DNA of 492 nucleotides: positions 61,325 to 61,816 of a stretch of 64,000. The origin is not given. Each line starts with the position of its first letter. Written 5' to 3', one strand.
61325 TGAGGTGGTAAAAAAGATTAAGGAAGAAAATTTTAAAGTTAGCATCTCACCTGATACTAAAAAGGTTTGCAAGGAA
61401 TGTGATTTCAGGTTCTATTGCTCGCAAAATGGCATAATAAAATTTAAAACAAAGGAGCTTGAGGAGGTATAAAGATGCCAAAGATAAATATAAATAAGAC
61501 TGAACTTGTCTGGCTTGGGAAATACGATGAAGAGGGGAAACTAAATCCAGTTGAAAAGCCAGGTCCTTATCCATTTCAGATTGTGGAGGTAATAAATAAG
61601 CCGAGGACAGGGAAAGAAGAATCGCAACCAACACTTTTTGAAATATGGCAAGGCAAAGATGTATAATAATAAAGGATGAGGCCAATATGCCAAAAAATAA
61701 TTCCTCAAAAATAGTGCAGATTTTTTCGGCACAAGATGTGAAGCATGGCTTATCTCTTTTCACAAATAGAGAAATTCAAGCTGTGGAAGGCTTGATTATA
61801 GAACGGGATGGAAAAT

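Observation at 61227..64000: Compact, tightly coupled RM-like operon next to the ATP synthase genes, running off the window edge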

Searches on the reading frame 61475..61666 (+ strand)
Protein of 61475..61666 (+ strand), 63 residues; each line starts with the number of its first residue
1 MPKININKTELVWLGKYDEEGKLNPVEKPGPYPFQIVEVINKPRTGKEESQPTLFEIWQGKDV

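Call 4: search_protein_families(library=pfam, proteins=[window:61475-61666:+], max_evalue=1)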
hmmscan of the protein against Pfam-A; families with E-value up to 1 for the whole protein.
window:61475-61666:+ (63 aa): 0 families

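Call 9: search_protein_families(library=ncbifam, proteins=[window:61475-61666:+], max_evalue=0.1)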
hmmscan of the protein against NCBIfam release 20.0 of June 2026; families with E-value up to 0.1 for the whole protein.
window:61475-61666:+ (63 aa): 0 families

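Call 10: search_protein_families(library=padloc, proteins=[window:61475-61666:+], max_evalue=0.1)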
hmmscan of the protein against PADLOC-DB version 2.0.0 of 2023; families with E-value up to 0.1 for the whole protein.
window:61475-61666:+ (63 aa): 1 family
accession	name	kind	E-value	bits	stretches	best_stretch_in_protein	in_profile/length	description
PDLC03633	MTase_III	-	2.2e-07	27.9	1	6-56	17-67/616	Type III methyltransferase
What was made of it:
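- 61475..61666 (+): ORF2: 5' stub (about 60 codons) of a Type III-like mod gene, ending in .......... PADLOC MTase_III positions 17-67 of 616, E 2.2e-7 (call 10).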

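Call 37: search_dna_similar(query=window:61475-61663:+, collection=plasmids, mode=protein, max_evalue=0.01, max_rows=15)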
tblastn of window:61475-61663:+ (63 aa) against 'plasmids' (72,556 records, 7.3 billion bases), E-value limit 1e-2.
No match.

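Call 39: find_related_loci(query=window:61475-61663:+, collection=viral_contigs, flank=4000)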
Query window:61475-61663:+ (63 aa) in viral_contigs; peptide patterns used: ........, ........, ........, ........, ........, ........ (x = any residue, [..] = any of these).
5 stretches matched a pattern, but none encodes a relative of the query by tblastn (E <= 1e-3).

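Call 42: find_homologous_proteins(query=window:61475-61663:+, max_evalue=0.01)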
Query window:61475-61663:+ (63 aa): 7 proteins with E <= 0.01 among 7 candidates.
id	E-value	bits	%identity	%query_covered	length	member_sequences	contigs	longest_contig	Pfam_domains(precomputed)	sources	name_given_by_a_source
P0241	1.9e-26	109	81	98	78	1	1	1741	-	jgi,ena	-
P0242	1.1e-22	97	78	92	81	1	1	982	-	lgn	-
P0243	9.9e-21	91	71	95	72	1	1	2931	-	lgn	-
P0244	7.2e-20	88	71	89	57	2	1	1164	-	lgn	-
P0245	1.1e-18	84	66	98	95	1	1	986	-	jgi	-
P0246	4.4e-16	76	81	75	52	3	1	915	-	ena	-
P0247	9.6e-14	69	85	65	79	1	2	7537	-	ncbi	-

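Call 44: find_encoding_contigs(protein=P0247, flank=8000, max_places=3)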
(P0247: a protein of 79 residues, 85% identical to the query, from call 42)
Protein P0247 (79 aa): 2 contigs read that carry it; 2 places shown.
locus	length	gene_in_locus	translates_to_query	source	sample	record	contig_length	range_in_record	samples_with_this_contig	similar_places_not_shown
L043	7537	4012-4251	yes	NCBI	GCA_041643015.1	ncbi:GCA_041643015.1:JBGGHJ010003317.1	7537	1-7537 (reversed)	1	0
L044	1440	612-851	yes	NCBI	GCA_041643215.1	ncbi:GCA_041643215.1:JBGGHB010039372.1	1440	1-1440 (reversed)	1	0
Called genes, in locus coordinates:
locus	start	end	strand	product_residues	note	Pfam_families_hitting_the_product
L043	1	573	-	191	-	?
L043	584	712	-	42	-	-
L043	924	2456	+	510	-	PF04383:KilA-N, PF12705:PDDEXK_1, PF01930:Cas_Cas4 (weak)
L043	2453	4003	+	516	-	-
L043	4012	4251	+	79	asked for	-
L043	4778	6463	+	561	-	PF01555:N6_N4_Mtase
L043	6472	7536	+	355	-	?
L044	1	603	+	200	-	?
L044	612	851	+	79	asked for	-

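Call 45: find_encoding_contigs(protein=P0243, flank=4000, max_places=3)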
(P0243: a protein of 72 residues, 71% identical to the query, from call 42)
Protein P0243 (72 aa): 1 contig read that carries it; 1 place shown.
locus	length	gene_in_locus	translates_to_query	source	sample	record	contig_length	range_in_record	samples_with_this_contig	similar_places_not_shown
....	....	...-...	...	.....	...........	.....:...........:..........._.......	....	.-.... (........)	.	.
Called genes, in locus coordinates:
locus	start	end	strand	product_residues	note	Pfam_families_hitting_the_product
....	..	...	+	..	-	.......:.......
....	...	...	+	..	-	-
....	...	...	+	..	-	-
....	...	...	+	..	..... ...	-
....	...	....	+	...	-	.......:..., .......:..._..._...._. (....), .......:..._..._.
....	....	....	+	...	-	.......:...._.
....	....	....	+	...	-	?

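Call 47: search_protein_families(library=pfam, proteins=[L043:924-2456:+, L043:2453-4003:+, L043:4778-6463:+, L043:6472-7536:+], max_evalue=0.01)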
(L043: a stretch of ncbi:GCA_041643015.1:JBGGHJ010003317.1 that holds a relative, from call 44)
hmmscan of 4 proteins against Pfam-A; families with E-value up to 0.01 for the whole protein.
L043:924-2456:+ (510 aa): 3 families
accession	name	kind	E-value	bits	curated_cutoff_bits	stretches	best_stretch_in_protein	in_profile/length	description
PF12705.13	PDDEXK_1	-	9.5e-25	88.4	22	1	268-507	5-247/247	PD-(D/E)XK nuclease superfamily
PF04383.19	KilA-N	-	3e-22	78.9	23.8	1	25-150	5-106/107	KilA-N domain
PF01930.23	Cas_Cas4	-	2.7e-10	41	22.7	1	379-506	46-158/160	Domain of unknown function DUF83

L043:2453-4003:+ (516 aa): 3 families
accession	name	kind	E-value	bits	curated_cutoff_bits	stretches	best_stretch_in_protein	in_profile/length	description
PF21247.3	Fic-like_C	-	4.7e-24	84.5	27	1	443-503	3-64/64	Filamentation induced by cAMP protein Fic-like, C-terminal domain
PF13271.11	DUF4062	-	1.3e-17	64.2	24.7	1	5-91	1-82/82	Domain of unknown function (DUF4062)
PF13749.12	HATPase_c_4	-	5.9e-17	61.9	26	1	314-398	2-88/89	Putative ATP-dependent DNA helicase recG C-terminal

L043:4778-6463:+ (561 aa): 1 family
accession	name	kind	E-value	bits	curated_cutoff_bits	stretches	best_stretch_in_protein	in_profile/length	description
PF01555.25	N6_N4_Mtase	-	8.9e-31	108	26.7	1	62-389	1-204/221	DNA methylase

L043:6472-7536:+ (355 aa): 5 families
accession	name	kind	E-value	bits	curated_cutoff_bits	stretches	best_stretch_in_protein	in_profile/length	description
PF04851.21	ResIII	-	5.5e-19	69.1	22.5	1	3-271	4-163/164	Type III restriction enzyme, res subunit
PF00270.35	DEAD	-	2.6e-11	44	26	2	72-150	17-92/167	DEAD/DEAH box helicase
PF13401.12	AAA_22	-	0.0014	19.4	27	0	198-251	49-100/130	AAA domain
PF06243.16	PaaB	-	0.0052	17.4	27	0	89-120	31-62/89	Phenylacetic acid degradation B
PF00004.35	AAA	-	0.0063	17.4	21.2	0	217-259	40-89/131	ATPase family associated with various cellular activities (AAA)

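Call 48: search_protein_families(library=padloc, proteins=[L043:924-2456:+, L043:2453-4003:+, L043:4778-6463:+, L043:6472-7536:+], max_evalue=0.001)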
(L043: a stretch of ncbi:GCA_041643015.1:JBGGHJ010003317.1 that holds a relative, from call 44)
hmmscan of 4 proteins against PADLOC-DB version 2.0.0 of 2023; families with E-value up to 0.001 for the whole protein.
L043:924-2456:+ (510 aa): 13 families
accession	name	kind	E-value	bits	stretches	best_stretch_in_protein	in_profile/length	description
PDLC04962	PDC-S22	-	5.3e-77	256.6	1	13-173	1-164/281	-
PDLC00943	Cas4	-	3.5e-18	64.2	1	369-507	52-179/180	CRISPR-associated protein Cas4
PDLC01250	Cas4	-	2.2e-17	61.9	1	367-506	50-167/168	"CAS-I,CAS-II,CAS-III,CAS-IV,CAS-V,CAS-VI; acquisition_associated"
PDLC00944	Cas4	-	2.9e-17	61.4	1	373-506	55-176/177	Cas4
PDLC02083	Cas4_II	-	3.8e-12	45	1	374-506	64-183/186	-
PDLC01447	Cas4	-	6.5e-12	44.2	1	268-507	8-158/161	"CAS-I,CAS-II,CAS-III,CAS-IV,CAS-V,CAS-VI; acquisition_associated"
PDLC02087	Cas4b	-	2.7e-11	41.9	1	368-506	57-188/189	-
PDLC01611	Cas4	-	2.8e-10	38.7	1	354-506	20-156/158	"CAS-I,CAS-II,CAS-III,CAS-IV,CAS-V,CAS-VI; acquisition_associated"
PDLC02034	Cas4d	-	1.4e-09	35.9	1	378-506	65-180/192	-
PDLC00059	DruK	-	4.2e-09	34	1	374-506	115-234/326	PD-(D/E)XK nuclease superfamily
PDLC01747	Cas1g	-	4.1e-06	23.7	1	371-506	49-176/523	-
PDLC01771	Cas4b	-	0.00013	20.2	0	413-508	74-160/162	-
PDLC02035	Cas4d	-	0.00015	19.3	0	379-506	59-174/196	-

L043:2453-4003:+ (516 aa): 3 families
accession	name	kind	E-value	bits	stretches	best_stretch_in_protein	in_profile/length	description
PDLC02402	Aga_SIR2-PNTD1-PNTD2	-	1e-17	61.6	1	155-383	307-543/876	Class I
PDLC02394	pAgo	-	4.9e-14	49.1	1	157-333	175-356/1121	-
PDLC02418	Aga_SIR2-Kinase-PNTD1-PNTD2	-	3.9e-11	39.9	1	198-381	210-419/756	Class I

L043:4778-6463:+ (561 aa): 31 families (the best 25 are shown)
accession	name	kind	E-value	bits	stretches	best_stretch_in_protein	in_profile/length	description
PDLC03644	MTase_III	-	4e-122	406.7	1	1-557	1-540/542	Type III methyltransferase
PDLC03640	MTase_III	-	2.2e-109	364.6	3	1-184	1-197/654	Type III methyltransferase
PDLC03634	MTase_III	-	3.2e-84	282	1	4-442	60-498/621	Type III methyltransferase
PDLC03641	MTase_III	-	8.3e-70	234.1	1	36-442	101-498/657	Type III methyltransferase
PDLC03639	MTase_III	-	2.2e-54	182.9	2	23-242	71-271/639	Type III methyltransferase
PDLC03636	MTase_III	-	1e-53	181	1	32-408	39-399/575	Type III methyltransferase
PDLC03642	MTase_III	-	5.1e-50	168.6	2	18-215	62-246/528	Type III methyltransferase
PDLC03637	MTase_III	-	9.7e-48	161.1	2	39-212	121-290/513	Type III methyltransferase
PDLC03635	MTase_III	-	1.2e-35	121.4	1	36-401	215-559/708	Type III methyltransferase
PDLC03645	MTase_III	-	1.1e-33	114.3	2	42-246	142-329/709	Type III methyltransferase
PDLC03646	MTase_III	-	2.7e-31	106.2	2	40-183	472-594/1057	Type III methyltransferase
PDLC03354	MTase_II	-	1.3e-26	91.6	2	40-223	56-246/425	Type II methyltransferase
PDLC03278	MTase_II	-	8.9e-26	89.2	2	329-412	267-350/390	Type II methyltransferase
PDLC03643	MTase_III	-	2.3e-25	87.7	2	271-408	137-272/465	Type III methyltransferase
PDLC03638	MTase_III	-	6.8e-22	75.6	1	41-404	382-667/816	Type III methyltransferase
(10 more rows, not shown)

L043:6472-7536:+ (355 aa): 11 families
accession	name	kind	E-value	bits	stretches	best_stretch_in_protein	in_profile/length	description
PDLC03653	REase_III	-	2.3e-66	222.6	1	64-353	82-379/883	Type III restriction enzyme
PDLC03650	REase_III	-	1.7e-26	90.9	1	69-348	57-330/898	Type III restriction enzyme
PDLC02707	PbeA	-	5.8e-11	39.7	1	72-180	271-375/672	PbeA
PDLC03647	REase_III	-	8.5e-09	32.1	1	230-292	206-268/989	Type III restriction enzyme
PDLC03649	REase_III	-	1e-07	28.3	1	72-292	77-276/973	Type III restriction enzyme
PDLC04531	PDC-M23B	-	1.6e-07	27.8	1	71-138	315-381/1060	-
PDLC02704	PbeA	-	2.3e-06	24.4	0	73-125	274-327/682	PbeA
PDLC01765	Cas3c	-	2.5e-05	21.4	1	46-140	161-248/612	-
PDLC01758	Cas3b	-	0.00026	17.5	1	75-125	300-348/797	-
PDLC04532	PDC-M23B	-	0.00064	15.8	1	71-127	328-383/817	-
PDLC01770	Cas3g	-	0.00069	16.2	0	72-127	29-83/733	-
